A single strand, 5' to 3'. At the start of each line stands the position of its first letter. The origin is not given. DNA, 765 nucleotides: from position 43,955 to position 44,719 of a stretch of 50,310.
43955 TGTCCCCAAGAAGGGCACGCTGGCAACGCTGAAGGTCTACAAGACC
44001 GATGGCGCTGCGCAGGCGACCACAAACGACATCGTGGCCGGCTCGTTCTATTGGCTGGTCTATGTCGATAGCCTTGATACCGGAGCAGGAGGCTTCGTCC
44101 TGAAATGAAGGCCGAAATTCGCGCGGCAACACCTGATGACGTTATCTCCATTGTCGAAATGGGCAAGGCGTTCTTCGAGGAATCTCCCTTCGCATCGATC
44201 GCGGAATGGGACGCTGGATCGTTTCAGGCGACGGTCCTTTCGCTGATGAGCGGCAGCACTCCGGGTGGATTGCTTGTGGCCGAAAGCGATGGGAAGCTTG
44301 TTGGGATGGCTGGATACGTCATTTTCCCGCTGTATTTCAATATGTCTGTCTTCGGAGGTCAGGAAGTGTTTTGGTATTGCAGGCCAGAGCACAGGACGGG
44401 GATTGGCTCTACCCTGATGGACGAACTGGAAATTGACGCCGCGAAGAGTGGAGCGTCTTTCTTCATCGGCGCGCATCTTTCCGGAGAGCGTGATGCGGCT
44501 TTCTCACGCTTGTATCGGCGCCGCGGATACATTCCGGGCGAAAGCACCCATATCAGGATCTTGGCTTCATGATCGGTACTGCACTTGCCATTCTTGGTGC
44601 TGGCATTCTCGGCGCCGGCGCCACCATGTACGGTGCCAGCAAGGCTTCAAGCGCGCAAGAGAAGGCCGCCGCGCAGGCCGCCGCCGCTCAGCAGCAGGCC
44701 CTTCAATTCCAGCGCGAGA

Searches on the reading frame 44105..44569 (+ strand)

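Call 50: search_protein_families(library=pfam, proteins=[window:44105-44569:+], max_evalue=0.001)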
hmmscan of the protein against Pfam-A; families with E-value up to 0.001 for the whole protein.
window:44105-44569:+ (155 aa): 3 families
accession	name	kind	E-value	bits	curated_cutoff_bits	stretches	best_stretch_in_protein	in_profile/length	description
PF00583.31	Acetyltransf_1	-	3.4e-09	37.4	20.7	1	48-142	24-116/116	Acetyltransferase (GNAT) family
PF13508.13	Acetyltransf_7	-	1.4e-07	32.2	27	1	55-143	4-83/84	Acetyltransferase (GNAT) domain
PF13527.13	Acetyltransf_9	-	4.5e-05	23.9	25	1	4-142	1-124/127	Acetyltransferase (GNAT) domain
